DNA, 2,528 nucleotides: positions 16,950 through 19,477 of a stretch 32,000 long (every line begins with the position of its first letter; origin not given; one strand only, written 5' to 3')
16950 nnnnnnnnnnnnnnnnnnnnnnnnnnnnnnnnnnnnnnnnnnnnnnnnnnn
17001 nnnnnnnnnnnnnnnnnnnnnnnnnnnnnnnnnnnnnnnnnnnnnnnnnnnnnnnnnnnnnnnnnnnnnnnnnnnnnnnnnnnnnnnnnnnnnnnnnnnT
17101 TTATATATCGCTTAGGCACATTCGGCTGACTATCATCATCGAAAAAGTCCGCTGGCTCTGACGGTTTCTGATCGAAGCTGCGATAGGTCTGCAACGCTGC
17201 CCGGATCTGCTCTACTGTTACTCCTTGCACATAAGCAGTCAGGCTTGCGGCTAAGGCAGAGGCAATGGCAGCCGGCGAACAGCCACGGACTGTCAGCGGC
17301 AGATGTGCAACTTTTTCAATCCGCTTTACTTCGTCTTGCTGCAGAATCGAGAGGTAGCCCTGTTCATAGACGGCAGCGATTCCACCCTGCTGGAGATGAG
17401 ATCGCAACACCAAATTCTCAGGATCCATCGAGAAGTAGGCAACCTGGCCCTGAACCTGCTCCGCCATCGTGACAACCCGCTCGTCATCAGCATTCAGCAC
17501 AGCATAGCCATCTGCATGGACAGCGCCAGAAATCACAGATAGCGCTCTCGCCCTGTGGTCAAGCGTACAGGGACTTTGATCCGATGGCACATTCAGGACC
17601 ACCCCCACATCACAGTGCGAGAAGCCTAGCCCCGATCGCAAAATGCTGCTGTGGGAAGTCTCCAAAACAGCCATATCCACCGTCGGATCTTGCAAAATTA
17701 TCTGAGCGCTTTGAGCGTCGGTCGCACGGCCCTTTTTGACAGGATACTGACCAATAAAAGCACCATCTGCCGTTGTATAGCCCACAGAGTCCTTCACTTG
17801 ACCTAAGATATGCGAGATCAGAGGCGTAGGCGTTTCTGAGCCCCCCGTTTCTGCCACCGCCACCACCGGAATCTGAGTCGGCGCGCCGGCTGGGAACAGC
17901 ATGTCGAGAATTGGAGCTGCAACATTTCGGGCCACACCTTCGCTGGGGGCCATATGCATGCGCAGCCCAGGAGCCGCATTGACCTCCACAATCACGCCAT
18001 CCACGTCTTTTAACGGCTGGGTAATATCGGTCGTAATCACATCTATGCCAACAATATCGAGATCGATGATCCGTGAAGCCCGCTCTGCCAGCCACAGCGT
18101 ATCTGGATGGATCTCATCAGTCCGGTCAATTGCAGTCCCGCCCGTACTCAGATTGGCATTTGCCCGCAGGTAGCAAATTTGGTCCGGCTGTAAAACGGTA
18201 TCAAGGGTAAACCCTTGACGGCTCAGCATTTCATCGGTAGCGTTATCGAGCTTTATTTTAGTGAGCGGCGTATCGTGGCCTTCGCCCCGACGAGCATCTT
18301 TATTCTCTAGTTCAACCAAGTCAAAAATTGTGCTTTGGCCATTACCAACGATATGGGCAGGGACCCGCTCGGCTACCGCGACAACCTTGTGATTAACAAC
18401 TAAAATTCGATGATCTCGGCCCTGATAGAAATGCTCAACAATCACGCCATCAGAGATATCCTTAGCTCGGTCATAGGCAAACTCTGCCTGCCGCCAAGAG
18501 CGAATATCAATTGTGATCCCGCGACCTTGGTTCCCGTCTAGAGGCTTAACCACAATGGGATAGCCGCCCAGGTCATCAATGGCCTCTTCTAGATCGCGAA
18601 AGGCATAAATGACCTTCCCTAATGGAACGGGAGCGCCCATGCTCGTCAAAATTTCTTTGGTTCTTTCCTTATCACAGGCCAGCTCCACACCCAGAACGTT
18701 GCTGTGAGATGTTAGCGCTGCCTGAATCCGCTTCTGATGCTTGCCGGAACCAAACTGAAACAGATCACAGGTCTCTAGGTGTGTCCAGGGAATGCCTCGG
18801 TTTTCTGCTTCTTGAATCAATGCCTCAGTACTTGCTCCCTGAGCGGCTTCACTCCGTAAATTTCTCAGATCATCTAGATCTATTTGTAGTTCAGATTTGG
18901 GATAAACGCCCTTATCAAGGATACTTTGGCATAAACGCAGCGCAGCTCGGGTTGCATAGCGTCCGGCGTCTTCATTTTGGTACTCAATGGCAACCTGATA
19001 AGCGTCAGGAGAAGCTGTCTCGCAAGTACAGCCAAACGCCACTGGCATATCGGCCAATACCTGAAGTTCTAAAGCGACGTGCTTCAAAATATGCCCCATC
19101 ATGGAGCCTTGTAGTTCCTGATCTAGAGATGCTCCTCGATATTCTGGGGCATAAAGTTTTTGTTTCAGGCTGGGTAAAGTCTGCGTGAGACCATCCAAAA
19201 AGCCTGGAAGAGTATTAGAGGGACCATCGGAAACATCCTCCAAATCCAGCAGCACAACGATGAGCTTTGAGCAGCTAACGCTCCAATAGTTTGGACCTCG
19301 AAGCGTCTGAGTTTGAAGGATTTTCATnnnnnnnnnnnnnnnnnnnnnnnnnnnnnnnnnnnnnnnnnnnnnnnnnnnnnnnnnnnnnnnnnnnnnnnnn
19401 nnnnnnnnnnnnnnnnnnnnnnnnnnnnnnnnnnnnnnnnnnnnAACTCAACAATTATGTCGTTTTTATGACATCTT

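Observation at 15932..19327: Second cyanophycin synthetase with a dead M domain and an unassignable C-terminal module of about 410 aa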

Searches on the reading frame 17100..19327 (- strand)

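Call 37: search_solved_structures(query=window:17100-19327:-, max_evalue=1e-100, show_alignments=2)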
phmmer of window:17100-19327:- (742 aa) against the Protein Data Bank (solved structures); distinct sequences matched with E-value up to 1e-100: 5.
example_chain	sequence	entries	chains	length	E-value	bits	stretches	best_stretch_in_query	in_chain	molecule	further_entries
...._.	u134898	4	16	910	1.3e-266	889.8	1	1-724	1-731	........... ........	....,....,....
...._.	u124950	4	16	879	8.5e-264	880.5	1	1-723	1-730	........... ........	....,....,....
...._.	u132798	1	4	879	8.6e-264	880.4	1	1-723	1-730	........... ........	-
7lgm_A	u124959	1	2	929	1.4e-141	476.5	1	1-724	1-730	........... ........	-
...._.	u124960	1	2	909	3.2e-137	462.1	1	76-724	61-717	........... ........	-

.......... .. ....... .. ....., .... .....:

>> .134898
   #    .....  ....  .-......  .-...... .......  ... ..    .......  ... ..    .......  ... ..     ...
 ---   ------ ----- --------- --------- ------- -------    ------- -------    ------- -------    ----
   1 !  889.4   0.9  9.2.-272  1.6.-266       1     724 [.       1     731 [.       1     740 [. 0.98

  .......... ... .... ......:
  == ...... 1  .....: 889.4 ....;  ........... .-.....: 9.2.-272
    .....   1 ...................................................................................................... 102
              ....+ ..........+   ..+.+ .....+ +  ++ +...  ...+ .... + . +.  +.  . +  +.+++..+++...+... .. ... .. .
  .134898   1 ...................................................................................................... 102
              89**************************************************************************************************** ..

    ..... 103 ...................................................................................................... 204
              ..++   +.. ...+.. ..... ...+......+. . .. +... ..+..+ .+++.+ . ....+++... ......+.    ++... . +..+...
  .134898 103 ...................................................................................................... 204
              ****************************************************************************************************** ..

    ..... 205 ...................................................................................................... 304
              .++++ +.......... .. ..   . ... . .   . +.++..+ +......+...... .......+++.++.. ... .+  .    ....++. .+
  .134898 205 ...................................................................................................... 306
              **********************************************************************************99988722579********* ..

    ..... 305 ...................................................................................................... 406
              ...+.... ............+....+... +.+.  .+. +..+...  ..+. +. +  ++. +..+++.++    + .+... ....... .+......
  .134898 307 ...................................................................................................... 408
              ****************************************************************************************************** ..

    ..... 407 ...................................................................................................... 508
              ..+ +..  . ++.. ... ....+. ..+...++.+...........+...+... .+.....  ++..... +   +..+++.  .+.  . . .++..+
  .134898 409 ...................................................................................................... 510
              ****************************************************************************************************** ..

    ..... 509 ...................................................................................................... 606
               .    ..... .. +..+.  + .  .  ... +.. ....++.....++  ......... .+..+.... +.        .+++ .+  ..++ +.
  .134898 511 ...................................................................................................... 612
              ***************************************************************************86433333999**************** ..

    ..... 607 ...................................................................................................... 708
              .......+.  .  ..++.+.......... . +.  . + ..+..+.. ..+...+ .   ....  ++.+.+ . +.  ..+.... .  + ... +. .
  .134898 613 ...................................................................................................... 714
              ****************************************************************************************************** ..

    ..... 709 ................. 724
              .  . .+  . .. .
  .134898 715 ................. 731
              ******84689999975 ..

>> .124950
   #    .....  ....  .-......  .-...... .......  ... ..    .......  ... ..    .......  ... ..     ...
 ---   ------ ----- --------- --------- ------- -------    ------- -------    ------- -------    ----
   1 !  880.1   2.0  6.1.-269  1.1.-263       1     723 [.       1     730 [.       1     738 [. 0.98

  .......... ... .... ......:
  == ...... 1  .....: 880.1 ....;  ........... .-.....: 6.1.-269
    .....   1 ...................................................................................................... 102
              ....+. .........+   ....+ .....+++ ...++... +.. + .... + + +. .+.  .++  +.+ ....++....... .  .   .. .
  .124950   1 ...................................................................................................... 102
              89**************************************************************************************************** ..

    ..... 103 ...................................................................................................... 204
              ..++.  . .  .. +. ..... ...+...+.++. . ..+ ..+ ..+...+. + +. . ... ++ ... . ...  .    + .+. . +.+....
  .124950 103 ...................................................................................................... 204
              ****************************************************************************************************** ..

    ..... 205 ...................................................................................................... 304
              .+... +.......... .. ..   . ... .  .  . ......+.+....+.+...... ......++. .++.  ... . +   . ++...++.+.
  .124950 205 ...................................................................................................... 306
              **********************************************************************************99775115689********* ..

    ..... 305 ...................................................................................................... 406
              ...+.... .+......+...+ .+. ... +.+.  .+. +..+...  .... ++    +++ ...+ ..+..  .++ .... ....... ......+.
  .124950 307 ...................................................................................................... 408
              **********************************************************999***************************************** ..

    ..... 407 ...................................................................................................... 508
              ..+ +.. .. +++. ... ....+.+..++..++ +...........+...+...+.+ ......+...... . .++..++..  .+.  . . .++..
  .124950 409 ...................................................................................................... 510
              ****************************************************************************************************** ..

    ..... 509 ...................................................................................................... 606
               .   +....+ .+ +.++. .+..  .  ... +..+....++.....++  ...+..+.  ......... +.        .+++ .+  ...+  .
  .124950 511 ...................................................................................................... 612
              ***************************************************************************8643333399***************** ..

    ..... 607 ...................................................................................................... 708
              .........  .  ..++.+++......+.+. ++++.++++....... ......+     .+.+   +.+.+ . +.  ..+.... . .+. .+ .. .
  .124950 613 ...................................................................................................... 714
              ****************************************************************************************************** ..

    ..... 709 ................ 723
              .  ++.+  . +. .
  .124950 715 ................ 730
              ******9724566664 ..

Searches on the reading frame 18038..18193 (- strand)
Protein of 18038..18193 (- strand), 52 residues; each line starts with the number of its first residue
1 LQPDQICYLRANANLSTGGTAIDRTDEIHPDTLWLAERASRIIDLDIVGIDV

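Call 90: search_solved_structures(query=window:18038-18193:-, max_evalue=10, show_alignments=5)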
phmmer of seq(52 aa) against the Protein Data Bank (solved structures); distinct sequences matched with E-value up to 10: 9.
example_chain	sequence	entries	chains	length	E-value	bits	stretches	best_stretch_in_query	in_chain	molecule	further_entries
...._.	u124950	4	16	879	1.1e-17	66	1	2-52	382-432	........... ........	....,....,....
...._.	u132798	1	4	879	1.1e-17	66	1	2-52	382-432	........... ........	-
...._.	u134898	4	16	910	2.3e-16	61.9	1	6-52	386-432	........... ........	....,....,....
7lgm_A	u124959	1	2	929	1.1e-11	47.4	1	3-51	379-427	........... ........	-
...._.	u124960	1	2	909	1.4e-09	40.8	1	6-51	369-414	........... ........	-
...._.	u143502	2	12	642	9.3e-07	32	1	3-52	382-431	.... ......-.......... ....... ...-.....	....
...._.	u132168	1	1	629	2e-06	31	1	1-52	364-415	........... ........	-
3ln7_A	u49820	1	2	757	4.9e-06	29.8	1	3-51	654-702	Glutathione biosynthesis bifunctional protein gshAB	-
3ln6_A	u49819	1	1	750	0.088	16.5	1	8-51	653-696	Glutathione biosynthesis bifunctional protein gshAB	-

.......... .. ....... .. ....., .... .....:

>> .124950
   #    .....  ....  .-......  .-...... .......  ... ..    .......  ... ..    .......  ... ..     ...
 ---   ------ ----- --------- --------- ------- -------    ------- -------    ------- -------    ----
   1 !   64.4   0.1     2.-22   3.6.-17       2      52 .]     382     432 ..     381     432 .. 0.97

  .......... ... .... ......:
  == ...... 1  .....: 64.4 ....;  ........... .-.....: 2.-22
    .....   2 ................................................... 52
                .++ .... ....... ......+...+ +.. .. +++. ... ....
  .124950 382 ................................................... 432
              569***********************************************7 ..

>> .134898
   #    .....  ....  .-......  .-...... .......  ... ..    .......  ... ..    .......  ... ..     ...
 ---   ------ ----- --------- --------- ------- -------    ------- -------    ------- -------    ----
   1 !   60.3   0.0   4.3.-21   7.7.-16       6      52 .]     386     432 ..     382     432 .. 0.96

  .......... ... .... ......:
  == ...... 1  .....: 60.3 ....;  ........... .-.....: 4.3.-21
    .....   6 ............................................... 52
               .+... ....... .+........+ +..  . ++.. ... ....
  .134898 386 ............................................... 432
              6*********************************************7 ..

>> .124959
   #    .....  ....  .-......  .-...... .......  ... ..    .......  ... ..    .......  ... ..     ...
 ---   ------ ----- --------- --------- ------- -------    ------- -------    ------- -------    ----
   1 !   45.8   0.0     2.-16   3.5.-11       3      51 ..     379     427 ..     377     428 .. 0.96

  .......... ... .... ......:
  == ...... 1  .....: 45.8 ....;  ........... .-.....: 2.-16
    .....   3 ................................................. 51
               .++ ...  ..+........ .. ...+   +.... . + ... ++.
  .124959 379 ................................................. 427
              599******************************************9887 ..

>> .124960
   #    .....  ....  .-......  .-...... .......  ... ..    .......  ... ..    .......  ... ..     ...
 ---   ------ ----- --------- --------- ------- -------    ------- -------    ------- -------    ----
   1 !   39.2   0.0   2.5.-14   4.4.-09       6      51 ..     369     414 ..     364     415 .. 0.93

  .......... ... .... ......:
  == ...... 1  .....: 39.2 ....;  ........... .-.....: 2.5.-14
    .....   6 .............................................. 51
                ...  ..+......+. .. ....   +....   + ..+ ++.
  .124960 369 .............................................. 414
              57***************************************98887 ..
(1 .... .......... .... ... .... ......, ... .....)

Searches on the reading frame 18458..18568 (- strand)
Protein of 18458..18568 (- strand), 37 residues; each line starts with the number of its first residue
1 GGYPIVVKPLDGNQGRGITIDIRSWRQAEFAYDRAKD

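Call 89: search_solved_structures(query=window:18458-18568:-, max_evalue=10, show_alignments=5)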
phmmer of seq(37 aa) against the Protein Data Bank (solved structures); distinct sequences matched with E-value up to 10: 13.
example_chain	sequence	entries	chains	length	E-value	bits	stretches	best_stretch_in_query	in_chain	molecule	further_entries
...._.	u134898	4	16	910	1.2e-13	52.4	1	1-36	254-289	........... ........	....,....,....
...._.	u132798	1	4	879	7.7e-12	46.9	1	1-35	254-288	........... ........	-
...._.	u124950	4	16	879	7.7e-12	46.9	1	1-35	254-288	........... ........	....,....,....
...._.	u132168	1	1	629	1.3e-07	34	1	2-37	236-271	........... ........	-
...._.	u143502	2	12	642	1.2e-05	28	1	2-35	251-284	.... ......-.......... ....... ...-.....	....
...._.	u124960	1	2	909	1.4e-05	27.8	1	2-34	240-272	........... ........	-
7lgm_A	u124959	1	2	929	2.1e-05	27.3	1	2-35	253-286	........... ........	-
2dzd_A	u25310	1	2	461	0.078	16.4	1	2-36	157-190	pyruvate carboxylase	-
1kj8_A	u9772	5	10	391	1.2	12.7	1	2-32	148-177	phosphoribosylglycinamide formyltransferase 2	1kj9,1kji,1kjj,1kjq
1eyz_A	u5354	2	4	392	1.2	12.7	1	2-32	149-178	PHOSPHORIBOSYLGLYCINAMIDE FORMYLTRANSFERASE 2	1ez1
8hz4_A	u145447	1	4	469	1.4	12.6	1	2-33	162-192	Biotin carboxylase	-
5zct_A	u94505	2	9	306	1.6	12.3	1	1-27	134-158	Ribosomal protein S6--L-glutamate ligase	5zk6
4iwx_A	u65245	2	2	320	1.8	12.2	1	1-27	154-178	Ribosomal protein S6 modification protein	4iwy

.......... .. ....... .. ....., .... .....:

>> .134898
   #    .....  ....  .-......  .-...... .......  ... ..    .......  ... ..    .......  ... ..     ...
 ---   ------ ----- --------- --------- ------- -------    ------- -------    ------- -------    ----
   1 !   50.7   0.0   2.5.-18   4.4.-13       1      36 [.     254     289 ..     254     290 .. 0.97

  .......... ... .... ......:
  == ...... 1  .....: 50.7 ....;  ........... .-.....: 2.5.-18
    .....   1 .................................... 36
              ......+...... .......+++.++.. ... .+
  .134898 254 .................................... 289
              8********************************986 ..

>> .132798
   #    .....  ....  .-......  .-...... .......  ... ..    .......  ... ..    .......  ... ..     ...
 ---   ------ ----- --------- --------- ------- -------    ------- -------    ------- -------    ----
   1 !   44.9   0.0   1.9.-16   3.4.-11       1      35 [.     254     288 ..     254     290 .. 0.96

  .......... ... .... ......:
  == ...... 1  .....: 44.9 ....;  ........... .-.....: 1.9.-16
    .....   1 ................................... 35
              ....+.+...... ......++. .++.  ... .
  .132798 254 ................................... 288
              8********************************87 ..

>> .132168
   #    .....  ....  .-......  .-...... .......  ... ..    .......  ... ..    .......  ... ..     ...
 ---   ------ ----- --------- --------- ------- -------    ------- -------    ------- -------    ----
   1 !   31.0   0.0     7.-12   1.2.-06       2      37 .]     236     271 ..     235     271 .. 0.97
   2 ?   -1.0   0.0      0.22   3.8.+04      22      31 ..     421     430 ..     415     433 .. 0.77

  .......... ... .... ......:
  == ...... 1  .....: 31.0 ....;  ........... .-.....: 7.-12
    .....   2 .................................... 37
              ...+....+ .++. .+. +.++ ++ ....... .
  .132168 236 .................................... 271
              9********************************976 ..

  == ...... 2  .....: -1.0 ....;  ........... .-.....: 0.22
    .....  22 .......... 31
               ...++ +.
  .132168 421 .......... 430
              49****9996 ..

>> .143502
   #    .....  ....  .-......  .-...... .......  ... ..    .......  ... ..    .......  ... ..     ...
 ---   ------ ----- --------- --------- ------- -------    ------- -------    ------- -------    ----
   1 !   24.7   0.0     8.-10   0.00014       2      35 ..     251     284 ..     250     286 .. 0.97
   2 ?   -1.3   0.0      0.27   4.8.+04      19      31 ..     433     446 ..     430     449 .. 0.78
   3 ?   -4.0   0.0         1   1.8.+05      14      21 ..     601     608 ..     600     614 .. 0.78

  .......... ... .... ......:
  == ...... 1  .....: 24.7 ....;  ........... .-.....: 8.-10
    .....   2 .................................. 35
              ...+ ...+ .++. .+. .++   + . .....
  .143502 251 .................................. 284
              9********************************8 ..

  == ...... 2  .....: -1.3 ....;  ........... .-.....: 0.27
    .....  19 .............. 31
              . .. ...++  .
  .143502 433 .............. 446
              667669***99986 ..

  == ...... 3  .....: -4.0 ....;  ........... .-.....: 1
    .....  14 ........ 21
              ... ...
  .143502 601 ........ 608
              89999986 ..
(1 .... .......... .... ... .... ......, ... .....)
